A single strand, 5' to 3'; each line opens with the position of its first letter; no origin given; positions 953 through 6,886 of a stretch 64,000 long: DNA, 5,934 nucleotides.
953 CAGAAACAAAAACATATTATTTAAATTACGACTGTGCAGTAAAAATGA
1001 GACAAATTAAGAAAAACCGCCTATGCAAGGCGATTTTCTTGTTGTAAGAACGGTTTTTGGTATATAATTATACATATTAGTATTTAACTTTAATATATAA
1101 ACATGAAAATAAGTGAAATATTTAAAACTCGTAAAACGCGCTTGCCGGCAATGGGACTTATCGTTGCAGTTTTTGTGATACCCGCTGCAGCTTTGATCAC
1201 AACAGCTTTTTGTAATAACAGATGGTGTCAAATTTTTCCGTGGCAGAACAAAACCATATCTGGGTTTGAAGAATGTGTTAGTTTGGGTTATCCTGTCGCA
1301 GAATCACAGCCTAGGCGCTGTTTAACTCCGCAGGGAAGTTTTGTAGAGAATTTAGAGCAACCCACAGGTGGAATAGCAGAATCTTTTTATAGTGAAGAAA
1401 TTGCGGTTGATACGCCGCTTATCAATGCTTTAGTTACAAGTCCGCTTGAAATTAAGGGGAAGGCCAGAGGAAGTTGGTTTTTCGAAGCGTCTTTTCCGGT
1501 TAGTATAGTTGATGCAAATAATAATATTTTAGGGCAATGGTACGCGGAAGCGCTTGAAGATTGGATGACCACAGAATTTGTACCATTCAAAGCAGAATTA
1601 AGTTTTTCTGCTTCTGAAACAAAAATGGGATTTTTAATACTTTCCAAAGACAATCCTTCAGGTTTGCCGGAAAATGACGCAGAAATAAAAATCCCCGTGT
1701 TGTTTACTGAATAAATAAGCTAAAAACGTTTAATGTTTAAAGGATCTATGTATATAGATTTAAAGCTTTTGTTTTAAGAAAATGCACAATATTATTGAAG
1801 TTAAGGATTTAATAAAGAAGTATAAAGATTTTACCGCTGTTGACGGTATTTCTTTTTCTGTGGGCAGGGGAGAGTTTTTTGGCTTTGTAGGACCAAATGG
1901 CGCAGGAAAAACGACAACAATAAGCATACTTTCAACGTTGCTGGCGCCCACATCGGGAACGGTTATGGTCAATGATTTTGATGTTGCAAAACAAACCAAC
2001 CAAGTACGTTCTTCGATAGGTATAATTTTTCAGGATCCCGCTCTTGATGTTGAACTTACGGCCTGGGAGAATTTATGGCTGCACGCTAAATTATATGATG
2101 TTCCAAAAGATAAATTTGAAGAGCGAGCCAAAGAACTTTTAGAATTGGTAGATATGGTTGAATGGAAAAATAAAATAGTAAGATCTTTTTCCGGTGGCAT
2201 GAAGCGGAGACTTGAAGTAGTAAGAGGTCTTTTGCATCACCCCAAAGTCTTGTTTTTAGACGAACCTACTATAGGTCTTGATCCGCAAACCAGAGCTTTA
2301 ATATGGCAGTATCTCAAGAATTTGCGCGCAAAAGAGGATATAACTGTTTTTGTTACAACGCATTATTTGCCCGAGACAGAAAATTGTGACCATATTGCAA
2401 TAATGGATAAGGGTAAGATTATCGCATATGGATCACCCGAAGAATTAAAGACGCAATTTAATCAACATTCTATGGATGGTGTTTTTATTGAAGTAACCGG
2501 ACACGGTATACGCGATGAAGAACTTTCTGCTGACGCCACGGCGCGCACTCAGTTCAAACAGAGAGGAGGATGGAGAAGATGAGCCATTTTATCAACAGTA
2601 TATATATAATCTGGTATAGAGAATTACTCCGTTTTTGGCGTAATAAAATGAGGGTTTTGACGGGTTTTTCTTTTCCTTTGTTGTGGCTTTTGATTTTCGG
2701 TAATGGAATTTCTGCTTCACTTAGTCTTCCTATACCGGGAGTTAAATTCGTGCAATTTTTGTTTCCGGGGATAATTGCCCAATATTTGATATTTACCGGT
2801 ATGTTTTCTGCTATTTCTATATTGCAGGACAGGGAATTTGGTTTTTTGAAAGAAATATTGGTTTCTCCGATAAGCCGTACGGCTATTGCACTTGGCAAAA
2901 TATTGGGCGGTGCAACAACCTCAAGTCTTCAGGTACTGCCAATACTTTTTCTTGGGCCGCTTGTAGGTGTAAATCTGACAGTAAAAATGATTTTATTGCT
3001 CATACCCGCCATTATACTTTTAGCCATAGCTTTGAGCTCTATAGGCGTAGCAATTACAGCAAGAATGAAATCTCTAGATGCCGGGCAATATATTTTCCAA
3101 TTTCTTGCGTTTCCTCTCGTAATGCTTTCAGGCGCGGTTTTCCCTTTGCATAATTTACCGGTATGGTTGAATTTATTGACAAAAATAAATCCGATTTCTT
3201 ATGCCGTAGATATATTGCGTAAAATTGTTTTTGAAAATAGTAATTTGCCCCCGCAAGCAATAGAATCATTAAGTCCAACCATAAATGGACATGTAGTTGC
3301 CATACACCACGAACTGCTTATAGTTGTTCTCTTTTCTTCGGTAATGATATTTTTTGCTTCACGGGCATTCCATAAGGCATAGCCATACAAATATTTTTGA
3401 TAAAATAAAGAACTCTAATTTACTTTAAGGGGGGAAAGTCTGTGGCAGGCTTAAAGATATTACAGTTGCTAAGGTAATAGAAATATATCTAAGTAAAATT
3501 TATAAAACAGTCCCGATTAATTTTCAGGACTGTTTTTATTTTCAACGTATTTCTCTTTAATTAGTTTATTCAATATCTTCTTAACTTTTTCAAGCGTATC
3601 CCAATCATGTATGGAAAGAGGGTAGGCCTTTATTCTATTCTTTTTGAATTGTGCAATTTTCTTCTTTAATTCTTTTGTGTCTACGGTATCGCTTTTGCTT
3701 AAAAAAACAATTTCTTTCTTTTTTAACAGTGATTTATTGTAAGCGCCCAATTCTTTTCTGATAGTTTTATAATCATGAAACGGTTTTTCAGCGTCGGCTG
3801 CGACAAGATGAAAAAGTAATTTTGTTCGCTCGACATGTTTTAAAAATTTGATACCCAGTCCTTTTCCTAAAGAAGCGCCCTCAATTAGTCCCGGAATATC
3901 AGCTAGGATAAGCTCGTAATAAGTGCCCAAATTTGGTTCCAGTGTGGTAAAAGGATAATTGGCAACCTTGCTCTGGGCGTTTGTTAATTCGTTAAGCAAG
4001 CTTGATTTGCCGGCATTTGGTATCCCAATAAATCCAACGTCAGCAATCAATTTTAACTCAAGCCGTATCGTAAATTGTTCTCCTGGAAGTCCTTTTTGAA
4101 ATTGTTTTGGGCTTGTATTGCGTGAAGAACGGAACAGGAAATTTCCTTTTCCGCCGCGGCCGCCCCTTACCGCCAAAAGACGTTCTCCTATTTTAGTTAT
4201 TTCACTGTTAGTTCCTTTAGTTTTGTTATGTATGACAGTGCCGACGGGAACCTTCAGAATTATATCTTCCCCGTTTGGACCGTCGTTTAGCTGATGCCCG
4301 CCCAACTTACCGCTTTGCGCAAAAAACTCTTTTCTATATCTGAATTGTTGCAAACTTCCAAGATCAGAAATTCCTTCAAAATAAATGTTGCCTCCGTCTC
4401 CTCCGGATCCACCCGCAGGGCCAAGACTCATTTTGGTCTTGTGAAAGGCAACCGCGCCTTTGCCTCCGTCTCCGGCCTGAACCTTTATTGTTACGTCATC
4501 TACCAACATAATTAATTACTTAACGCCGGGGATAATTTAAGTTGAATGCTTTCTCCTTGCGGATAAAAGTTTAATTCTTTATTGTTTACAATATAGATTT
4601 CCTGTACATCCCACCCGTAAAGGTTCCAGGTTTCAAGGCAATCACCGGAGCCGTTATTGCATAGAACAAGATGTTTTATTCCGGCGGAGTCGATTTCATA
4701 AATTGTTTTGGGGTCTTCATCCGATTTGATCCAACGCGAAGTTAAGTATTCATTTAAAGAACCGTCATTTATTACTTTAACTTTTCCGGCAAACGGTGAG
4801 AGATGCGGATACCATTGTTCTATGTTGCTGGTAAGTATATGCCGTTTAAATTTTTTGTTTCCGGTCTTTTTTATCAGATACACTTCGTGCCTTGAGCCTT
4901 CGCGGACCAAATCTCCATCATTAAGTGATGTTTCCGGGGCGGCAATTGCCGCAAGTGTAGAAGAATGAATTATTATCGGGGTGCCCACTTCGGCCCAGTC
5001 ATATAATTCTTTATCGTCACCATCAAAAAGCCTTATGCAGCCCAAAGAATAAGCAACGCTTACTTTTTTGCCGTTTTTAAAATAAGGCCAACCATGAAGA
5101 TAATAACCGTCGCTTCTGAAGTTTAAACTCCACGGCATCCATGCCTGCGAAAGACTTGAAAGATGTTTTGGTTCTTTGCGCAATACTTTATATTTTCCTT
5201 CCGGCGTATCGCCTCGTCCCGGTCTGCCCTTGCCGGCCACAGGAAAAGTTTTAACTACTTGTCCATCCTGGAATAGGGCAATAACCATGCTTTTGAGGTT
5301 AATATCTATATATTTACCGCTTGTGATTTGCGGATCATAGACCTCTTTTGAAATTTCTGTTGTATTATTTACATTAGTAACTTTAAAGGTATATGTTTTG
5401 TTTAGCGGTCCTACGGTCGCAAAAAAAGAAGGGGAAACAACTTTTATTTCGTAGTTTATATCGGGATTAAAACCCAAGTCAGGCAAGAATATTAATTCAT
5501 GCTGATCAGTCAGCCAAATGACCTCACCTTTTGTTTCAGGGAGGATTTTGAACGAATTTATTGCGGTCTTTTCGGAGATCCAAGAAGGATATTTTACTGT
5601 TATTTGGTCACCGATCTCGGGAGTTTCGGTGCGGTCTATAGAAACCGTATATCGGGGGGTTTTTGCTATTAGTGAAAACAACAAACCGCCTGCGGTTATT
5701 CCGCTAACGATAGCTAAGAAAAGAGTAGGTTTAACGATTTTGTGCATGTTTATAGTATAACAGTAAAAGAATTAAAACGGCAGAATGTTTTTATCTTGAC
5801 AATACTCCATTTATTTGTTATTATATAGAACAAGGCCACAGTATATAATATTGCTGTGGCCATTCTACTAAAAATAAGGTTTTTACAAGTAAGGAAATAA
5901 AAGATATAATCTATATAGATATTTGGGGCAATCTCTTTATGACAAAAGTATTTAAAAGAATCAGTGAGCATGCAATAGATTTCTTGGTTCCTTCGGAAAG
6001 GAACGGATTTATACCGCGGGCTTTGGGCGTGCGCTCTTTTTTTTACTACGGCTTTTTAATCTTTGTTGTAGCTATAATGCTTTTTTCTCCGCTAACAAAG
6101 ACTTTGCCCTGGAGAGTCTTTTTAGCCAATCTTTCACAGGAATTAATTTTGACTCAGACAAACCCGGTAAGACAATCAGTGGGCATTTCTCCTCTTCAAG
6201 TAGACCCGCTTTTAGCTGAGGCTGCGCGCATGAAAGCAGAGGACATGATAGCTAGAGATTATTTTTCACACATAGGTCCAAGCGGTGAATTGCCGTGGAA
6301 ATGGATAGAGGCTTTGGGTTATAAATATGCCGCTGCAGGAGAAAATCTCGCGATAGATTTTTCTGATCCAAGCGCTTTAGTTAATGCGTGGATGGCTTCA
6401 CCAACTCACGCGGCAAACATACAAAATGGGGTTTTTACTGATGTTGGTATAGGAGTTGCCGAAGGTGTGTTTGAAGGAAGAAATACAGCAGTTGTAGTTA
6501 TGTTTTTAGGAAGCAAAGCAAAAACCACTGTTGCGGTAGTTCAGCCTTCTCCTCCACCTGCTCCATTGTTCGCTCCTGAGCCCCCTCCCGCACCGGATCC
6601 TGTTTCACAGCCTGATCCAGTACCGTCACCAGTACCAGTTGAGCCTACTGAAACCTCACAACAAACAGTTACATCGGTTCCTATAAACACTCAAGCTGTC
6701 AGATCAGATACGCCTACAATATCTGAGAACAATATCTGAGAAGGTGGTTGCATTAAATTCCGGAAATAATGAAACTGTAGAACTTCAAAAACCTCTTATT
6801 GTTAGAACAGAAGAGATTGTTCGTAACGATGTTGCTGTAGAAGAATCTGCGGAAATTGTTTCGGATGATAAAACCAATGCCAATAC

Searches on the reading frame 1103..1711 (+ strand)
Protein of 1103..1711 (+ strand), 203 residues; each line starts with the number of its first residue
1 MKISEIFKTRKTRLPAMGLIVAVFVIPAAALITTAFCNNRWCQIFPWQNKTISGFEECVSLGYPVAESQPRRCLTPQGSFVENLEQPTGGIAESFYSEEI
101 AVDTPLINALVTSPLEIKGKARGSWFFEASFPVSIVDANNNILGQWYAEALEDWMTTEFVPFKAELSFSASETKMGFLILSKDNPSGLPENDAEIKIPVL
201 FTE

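Call 42: search_protein_families(library=pfam, proteins=[window:1103-1711:+], max_evalue=0.0001)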
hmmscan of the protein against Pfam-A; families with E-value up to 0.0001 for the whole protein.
window:1103-1711:+ (203 aa): 1 family
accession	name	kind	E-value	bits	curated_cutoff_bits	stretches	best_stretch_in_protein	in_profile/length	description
PF10648.15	Gmad2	-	4.2e-11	43.4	25.7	1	100-186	2-83/86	Immunoglobulin-like domain of bacterial spore germination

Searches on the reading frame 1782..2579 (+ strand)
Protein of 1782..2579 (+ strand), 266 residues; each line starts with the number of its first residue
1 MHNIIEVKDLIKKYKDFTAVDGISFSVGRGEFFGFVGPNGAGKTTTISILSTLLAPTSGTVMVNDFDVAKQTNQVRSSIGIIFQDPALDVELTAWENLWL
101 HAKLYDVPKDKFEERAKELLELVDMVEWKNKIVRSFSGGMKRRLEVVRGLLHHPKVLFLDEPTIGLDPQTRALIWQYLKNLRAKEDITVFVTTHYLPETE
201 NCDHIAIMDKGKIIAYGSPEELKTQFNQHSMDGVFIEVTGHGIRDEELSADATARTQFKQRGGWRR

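Call 42: search_protein_families(library=pfam, proteins=[window:1782-2579:+], max_evalue=0.0001)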
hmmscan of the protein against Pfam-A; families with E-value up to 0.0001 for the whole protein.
window:1782-2579:+ (266 aa): 3 families
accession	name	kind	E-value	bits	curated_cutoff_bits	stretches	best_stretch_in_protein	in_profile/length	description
PF00005.33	ABC_tran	-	1.4e-33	116.9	25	1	21-163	2-136/137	ABC transporter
PF13304.12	AAA_21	-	1.8e-11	45.1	27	1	135-194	237-298/304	AAA domain, putative AbiEii toxin, Type IV TA system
PF13175.12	AAA_15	-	1.4e-05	25.3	32.1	0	35-73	28-73/374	AAA ATPase domain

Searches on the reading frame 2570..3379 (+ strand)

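Call 29: search_protein_families(library=pfam, proteins=[window:2570-3379:+], max_evalue=0.001)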
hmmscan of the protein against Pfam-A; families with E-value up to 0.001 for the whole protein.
window:2570-3379:+ (270 aa): 3 families
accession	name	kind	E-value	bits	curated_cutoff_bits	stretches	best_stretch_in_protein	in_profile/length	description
PF01061.29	ABC2_membrane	-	4.7e-33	114.9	26.9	1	11-221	3-211/211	ABC-2 type transporter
PF12698.13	ABC2_membrane_3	-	1.7e-18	67.3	31.6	1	58-263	158-345/347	ABC-2 family transporter protein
PF12679.13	ABC2_membrane_2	-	7.2e-07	29.2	27.2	1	74-268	80-279/283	ABC-2 family transporter protein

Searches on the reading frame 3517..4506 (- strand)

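Call 11: search_protein_families(library=pfam, proteins=[window:3517-4506:-], max_evalue=0.001)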
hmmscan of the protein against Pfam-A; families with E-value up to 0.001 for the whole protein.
window:3517-4506:- (329 aa): 4 families
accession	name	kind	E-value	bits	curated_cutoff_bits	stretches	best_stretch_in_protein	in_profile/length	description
PF01018.28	GTP1_OBG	-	5.9e-44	149.9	27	1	2-153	1-155/155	GTP1/OBG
PF01926.29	MMR_HSR1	-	2.2e-24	86.2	21.9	1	156-269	1-111/113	50S ribosome-binding GTPase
PF02421.24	FeoB_N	-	1.8e-10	41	27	1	157-207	3-57/156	Ferrous iron transport protein B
PF03193.22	RsgA_GTPase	-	0.00014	22.1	30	0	241-314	34-106/174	RsgA GTPase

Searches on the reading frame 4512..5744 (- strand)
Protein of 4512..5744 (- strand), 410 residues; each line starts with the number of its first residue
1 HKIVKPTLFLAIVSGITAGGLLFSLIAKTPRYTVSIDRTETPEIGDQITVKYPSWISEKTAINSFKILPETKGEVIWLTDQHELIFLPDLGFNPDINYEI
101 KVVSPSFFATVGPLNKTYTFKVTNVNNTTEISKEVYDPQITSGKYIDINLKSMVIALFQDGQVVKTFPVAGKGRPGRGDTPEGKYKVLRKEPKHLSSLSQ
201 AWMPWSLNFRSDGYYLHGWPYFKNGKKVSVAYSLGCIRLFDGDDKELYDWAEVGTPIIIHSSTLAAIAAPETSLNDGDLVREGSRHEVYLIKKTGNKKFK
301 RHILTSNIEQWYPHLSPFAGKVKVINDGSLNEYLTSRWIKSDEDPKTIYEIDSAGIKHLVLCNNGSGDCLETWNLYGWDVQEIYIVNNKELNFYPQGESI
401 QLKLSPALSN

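Call 11: search_protein_families(library=pfam, proteins=[window:4512-5744:-], max_evalue=0.001)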
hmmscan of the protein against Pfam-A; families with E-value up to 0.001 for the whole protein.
window:4512-5744:- (410 aa): 1 family
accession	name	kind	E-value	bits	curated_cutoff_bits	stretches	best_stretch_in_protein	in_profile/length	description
PF03734.19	YkuD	-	1e-19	72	23.4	1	144-259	2-146/146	L,D-transpeptidase catalytic domain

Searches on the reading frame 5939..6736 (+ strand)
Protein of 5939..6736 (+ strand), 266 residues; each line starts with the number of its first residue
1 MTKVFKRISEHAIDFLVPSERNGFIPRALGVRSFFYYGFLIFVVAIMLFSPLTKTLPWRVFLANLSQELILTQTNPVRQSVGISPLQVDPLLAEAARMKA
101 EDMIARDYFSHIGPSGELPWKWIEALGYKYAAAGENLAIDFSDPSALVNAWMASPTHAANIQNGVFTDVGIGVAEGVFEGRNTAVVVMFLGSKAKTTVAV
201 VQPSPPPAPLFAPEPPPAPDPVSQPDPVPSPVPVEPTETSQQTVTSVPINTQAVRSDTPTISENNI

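Call 11: search_protein_families(library=pfam, proteins=[window:5939-6736:+], max_evalue=0.001)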
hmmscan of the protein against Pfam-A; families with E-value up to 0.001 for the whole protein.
window:5939-6736:+ (266 aa): 1 family
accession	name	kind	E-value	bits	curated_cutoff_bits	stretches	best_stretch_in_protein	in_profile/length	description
PF00188.32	CAP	-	5.6e-15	56.7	21.1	1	73-176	3-105/117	Cysteine-rich secretory protein family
